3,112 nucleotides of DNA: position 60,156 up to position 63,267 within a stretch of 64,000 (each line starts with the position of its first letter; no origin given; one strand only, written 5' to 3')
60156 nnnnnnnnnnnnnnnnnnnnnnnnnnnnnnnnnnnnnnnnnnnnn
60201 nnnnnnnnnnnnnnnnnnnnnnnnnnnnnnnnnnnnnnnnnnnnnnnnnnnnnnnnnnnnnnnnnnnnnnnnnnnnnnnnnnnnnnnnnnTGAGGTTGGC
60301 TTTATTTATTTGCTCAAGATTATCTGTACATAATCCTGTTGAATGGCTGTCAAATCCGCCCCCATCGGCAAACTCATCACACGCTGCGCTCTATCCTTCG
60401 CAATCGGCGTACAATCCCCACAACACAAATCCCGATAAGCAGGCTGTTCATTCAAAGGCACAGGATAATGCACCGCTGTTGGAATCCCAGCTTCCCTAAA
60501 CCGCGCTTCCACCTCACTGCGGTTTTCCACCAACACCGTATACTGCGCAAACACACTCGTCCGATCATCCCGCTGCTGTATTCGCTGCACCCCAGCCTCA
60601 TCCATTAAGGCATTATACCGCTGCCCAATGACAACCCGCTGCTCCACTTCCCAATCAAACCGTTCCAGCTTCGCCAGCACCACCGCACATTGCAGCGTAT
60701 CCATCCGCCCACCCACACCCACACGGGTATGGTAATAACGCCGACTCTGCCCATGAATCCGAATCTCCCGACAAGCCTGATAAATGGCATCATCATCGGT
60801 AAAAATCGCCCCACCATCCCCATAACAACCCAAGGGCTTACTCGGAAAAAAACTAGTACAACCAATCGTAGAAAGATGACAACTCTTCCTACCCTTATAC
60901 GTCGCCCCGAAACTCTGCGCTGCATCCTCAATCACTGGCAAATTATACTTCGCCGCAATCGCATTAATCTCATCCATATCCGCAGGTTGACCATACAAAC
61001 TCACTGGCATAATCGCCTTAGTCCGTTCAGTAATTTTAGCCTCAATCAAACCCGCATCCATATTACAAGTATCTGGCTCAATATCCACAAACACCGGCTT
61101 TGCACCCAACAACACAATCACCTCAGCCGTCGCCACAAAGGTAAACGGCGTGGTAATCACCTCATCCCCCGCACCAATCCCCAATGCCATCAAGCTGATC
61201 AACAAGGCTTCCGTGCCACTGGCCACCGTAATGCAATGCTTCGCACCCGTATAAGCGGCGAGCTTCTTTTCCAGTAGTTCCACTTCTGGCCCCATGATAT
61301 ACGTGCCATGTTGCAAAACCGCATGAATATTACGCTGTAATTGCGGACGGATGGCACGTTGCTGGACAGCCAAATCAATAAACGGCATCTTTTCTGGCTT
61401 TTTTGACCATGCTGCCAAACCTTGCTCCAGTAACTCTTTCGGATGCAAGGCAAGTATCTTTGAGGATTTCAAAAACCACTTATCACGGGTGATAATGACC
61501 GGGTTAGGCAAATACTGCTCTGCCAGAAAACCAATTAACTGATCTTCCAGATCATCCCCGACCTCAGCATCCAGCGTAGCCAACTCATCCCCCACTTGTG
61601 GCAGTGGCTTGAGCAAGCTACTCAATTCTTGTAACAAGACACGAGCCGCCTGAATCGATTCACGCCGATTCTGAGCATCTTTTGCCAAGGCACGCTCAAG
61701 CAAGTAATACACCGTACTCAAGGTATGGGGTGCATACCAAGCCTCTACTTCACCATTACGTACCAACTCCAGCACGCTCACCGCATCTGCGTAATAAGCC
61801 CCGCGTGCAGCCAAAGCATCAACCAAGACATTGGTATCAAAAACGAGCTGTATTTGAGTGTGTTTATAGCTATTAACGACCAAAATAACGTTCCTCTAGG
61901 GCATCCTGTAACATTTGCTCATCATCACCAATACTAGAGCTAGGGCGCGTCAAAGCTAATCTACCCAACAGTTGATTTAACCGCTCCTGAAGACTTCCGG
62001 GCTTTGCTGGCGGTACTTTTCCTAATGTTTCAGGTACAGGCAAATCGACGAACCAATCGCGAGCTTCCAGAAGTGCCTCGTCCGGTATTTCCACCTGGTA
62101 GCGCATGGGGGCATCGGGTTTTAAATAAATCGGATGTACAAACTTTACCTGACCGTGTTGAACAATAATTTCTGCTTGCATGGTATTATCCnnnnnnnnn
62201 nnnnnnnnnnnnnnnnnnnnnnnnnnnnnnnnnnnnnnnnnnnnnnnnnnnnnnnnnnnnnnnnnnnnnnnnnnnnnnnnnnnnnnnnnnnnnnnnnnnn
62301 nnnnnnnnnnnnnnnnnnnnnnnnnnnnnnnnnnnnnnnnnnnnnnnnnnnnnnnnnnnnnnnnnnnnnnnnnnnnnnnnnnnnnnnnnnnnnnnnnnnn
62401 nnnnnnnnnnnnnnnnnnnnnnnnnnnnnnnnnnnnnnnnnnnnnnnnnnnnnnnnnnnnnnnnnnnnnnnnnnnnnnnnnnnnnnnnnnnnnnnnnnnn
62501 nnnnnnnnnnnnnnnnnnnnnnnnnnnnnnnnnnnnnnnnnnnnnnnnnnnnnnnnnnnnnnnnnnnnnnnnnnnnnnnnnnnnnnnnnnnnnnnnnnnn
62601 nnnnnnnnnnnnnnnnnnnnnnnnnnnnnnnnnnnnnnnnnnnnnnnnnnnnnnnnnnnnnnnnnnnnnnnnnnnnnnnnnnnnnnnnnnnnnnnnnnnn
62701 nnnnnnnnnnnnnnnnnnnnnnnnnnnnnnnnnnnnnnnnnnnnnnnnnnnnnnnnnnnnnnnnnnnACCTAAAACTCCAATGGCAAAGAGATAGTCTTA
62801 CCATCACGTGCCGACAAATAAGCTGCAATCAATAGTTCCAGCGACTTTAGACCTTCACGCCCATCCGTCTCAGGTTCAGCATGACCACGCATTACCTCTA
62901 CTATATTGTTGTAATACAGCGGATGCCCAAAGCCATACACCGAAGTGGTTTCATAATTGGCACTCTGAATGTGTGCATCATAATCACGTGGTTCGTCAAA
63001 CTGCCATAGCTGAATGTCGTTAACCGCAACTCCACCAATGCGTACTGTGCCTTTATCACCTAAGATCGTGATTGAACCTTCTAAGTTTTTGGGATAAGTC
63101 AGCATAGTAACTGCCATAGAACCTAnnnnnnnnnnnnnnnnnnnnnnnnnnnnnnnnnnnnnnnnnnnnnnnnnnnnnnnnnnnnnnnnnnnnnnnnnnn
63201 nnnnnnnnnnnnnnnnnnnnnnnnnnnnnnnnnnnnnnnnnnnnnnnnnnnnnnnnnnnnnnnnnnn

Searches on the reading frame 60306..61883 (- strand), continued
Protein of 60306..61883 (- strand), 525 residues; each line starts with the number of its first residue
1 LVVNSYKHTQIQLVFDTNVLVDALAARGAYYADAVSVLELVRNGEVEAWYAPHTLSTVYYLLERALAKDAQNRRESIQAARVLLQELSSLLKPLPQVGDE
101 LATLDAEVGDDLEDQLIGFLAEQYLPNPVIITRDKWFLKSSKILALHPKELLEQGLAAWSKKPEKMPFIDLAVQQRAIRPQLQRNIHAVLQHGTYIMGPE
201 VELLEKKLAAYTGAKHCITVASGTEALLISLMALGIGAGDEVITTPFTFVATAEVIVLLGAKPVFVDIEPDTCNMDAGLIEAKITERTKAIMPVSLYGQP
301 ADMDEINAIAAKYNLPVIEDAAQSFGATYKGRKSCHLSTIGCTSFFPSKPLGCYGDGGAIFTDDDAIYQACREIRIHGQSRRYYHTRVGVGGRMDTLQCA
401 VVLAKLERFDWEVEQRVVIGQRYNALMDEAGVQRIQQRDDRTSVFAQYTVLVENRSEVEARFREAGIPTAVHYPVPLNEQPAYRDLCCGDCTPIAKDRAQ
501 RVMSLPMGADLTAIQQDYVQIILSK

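Call 36: find_encoding_contigs(protein=P0234, flank=6000, max_places=2)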
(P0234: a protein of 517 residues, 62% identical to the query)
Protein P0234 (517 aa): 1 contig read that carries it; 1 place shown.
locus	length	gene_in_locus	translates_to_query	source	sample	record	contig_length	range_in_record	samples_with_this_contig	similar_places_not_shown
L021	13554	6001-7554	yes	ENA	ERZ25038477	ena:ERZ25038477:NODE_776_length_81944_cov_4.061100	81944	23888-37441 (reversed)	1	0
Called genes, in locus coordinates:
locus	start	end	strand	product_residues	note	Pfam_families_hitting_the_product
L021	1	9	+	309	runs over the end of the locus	PF00174:Oxidored_molyb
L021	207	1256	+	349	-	PF01699:Na_Ca_ex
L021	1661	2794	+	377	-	PF01370:Epimerase, PF04321:RmlD_sub_bind (weak), PF16363:GDP_Man_Dehyd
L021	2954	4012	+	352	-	PF01408:GFO_IDH_MocA, PF02894:GFO_IDH_MocA_C, PF22725:GFO_IDH_MocA_C3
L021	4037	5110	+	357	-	PF01266:DAO, PF13450:NAD_binding_8 (weak)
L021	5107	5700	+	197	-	PF25084:LbH_EIF2B (weak), PF00132:Hexapep, PF25087:GMPPB_C (weak), PF14602:Hexapep_2 (weak), PF00132:Hexapep (weak)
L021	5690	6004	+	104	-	-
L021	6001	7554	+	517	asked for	PF13470:PIN_3 (weak), PF00155:Aminotran_1_2, PF01041:DegT_DnrJ_EryC1, PF01212:Beta_elim_lyase, PF01053:Cys_Met_Meta_PP (weak)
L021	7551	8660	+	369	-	PF02350:Epimerase_2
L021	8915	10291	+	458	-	PF13440:Polysacc_synt_3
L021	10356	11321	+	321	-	PF13489:Methyltransf_23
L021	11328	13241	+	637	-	PF13522:GATase_6, PF13537:GATase_7, PF00733:Asn_synthase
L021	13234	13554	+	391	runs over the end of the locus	PF01757:Acyl_transf_3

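Call 61: find_encoding_contigs(protein=P0219, flank=5000, max_places=2)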
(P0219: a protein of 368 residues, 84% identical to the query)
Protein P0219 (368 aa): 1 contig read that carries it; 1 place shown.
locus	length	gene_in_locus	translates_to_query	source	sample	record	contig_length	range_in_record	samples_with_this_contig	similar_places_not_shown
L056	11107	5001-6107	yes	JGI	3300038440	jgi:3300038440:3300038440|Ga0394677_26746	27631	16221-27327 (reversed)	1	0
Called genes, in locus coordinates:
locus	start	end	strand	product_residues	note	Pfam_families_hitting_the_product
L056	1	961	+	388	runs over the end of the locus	PF03721:UDPG_MGDP_dh_N, PF00984:UDPG_MGDP_dh, PF03720:UDPG_MGDP_dh_C (weak)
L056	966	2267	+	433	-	PF03721:UDPG_MGDP_dh_N, PF00984:UDPG_MGDP_dh, PF03720:UDPG_MGDP_dh_C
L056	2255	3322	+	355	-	PF01408:GFO_IDH_MocA, PF03447:NAD_binding_3, PF22725:GFO_IDH_MocA_C3, PF02894:GFO_IDH_MocA_C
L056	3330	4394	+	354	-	PF01266:DAO, PF13450:NAD_binding_8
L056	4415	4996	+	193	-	PF25084:LbH_EIF2B (faint), PF25087:GMPPB_C (faint), PF14602:Hexapep_2 (faint), PF00132:Hexapep (weak)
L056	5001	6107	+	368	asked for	PF01053:Cys_Met_Meta_PP, PF00155:Aminotran_1_2, PF01041:DegT_DnrJ_EryC1, PF01212:Beta_elim_lyase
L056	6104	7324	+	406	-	PF01266:DAO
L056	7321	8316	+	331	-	PF01073:3Beta_HSD, PF01370:Epimerase, PF02719:Polysacc_synt_2, PF04321:RmlD_sub_bind, PF05368:NmrA (weak), PF07993:NAD_binding_4, PF16363:GDP_Man_Dehyd, PF13460:NAD_binding_10, +1 more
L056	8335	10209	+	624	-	PF13522:GATase_6, PF13537:GATase_7, PF00733:Asn_synthase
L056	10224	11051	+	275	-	PF01061:ABC2_membrane, PF12698:ABC2_membrane_3 (weak)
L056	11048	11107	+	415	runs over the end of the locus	PF00005:ABC_tran, PF13304:AAA_21 (faint), PF14524:Wzt_C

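Call 62: find_encoding_contigs(protein=P0226, flank=5000, max_places=2)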
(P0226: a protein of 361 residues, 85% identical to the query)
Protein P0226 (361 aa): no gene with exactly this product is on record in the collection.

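Call 71: search_protein_families(library=padloc, proteins=[window:60306-61883:-], max_evalue=0.1)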
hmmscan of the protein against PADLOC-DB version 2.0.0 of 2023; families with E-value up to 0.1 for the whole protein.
window:60306-61883:- (525 aa): 0 families

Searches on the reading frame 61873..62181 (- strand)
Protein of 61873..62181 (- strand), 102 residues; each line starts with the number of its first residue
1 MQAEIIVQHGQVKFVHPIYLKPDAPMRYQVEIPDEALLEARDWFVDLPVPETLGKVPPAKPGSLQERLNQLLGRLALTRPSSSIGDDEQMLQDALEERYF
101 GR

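Call 3: search_protein_families(library=pfam, proteins=[window:61873-62181:-], max_evalue=0.01)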
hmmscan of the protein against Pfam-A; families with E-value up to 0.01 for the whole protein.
window:61873-62181:- (102 aa): 0 families

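Call 19: find_homologous_proteins(query=window:61876-62181:-, max_evalue=0.01)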
Query window:61876-62181:- (102 aa): 25 proteins with E <= 0.01 among 35 candidates.
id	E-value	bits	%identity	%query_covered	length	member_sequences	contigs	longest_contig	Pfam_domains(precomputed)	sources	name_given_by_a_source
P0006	4.8e-61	221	100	100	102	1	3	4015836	-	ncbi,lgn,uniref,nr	ncbi:MAG: hypothetical protein WAQ53_14020 [Thiofilum sp.]|uniref:hypothetical protein n=1 Tax=Thiof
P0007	1.0e-53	198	89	100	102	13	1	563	-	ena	-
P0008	6.9e-53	195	87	100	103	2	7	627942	-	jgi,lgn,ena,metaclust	metaclust:\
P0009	5.7e-51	189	85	100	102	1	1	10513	-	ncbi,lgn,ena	-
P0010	6.2e-36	141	65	100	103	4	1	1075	-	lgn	-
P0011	9.1e-36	140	66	100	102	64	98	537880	-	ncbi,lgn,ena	ncbi:MAG: hypothetical protein WBJ68_02330 [Candidatus Dechloromonas phosphoritropha]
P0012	4.7e-35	138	65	100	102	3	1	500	-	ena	-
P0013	8.9e-31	124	60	99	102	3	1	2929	-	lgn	-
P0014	2.2e-30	123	57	100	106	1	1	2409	-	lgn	-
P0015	5.2e-30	121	58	100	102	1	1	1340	-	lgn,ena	-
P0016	5.4e-30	121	57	100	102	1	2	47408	-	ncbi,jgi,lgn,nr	ncbi:MAG: hypothetical protein BWK76_24230 [Desulfobulbaceae bacterium A2]|nr:MAG: hypothetical prot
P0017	5.6e-30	121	58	100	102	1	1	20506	-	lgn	-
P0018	1.5e-29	120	58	100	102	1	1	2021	-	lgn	-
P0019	2.0e-29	120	59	100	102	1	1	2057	-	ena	-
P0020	2.7e-29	119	58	100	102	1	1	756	-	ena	-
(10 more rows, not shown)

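Call 22: search_protein_families(library=pfam, alignment_id=A2, max_evalue=10)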
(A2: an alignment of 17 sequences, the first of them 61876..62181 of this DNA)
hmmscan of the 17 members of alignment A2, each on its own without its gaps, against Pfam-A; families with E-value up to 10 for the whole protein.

A. member 1, window:61876-62181:- (102 aa): 0 families

B. families by the number of members that match (of 17 scanned): 1 family
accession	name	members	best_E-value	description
PF11592.13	AvrPto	1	0.069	Central core of the bacterial effector protein AvrPto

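Call 23: search_protein_families(library=ncbifam, proteins=[window:61876-62181:-], max_evalue=0.1)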
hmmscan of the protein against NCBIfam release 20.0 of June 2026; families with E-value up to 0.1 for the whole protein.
window:61876-62181:- (102 aa): 0 families

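Call 26: predict_structure(alignment_id=A2)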
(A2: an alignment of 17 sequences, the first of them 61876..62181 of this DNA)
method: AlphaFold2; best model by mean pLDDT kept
length: 102 residues; sequences in the alignment: 17
mean_pLDDT: 65.1   pTM: 0.43
mean pLDDT of the five models: 65.1, 60.0, 59.2, 57.5, 57.2
residues with pLDDT >= 90: 0; 70-90: 42; 50-70: 47; < 50: 13
segments of 3 or more residues with pLDDT < 50: 1-4, 6-11
pLDDT, mean of each block of 10 residues (from residue 1): 39 55 61 60 58 78 81 78 65 78 53
secondary structure, 60 per line:
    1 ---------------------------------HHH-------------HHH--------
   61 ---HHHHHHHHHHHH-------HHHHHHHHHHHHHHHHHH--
elements in order: H64-75 H83-100

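Call 27: search_solved_structures(query=A2, max_evalue=10, show_alignments=2)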
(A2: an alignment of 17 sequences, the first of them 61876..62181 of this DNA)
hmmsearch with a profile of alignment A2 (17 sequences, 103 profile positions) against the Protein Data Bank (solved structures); distinct sequences matched with E-value up to 10: 4.
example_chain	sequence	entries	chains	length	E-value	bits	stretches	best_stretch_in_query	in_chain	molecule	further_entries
4ow4_A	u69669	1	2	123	0.17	15.7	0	17-51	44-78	Beta-terfoil designed by folding nucleus symmetric expansion (""Phifoil"")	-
7wxz_A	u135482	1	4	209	0.44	14.4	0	37-83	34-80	Spike protein S2'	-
7zr2_A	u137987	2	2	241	2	12.3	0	41-93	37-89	Spike protein S2',Chimeric protein mimic of SARS-CoV-2 Spike HR1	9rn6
6z1p_AC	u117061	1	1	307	6.5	10.6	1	10-101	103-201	39-S ribosomal protein L47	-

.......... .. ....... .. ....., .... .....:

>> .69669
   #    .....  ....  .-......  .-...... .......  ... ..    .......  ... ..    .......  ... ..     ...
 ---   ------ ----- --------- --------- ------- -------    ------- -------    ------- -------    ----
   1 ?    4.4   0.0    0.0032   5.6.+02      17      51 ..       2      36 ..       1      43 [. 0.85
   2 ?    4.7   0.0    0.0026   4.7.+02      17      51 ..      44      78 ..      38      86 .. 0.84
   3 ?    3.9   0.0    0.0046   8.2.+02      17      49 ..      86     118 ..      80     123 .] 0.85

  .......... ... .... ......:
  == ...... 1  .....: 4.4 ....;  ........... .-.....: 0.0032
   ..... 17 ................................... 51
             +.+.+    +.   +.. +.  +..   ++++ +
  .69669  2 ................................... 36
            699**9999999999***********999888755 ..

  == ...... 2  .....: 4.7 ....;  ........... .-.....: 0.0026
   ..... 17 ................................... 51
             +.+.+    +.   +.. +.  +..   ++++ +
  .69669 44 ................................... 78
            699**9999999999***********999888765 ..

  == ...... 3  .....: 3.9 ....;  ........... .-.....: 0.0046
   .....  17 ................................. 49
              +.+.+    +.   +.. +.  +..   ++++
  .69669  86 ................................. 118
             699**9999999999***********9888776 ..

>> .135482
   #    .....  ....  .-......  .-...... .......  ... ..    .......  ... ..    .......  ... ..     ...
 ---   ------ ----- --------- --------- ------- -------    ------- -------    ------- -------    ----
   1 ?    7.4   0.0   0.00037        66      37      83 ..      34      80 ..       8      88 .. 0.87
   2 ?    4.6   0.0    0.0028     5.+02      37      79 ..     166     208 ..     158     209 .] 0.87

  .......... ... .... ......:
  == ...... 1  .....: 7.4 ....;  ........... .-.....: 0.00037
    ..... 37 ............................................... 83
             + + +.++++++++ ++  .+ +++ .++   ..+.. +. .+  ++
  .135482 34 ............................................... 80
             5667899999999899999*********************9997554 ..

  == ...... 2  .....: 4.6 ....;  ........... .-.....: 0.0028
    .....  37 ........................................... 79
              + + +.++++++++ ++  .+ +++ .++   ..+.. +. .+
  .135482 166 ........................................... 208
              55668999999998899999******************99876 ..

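Call 71: search_protein_families(library=padloc, proteins=[window:61876-62181:-], max_evalue=0.1)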
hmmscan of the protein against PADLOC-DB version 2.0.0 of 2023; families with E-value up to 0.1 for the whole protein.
window:61876-62181:- (102 aa): 0 families

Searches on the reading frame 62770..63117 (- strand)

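Call 3: search_protein_families(library=pfam, proteins=[window:62770-63117:-], max_evalue=0.01)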
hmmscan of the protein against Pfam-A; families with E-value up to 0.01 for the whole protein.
window:62770-63117:- (115 aa): 1 family
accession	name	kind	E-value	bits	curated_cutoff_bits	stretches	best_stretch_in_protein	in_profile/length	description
PF02894.22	GFO_IDH_MocA_C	-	5.4e-15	56.2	22.9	1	5-111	107-218/218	Oxidoreductase family, C-terminal alpha/beta domain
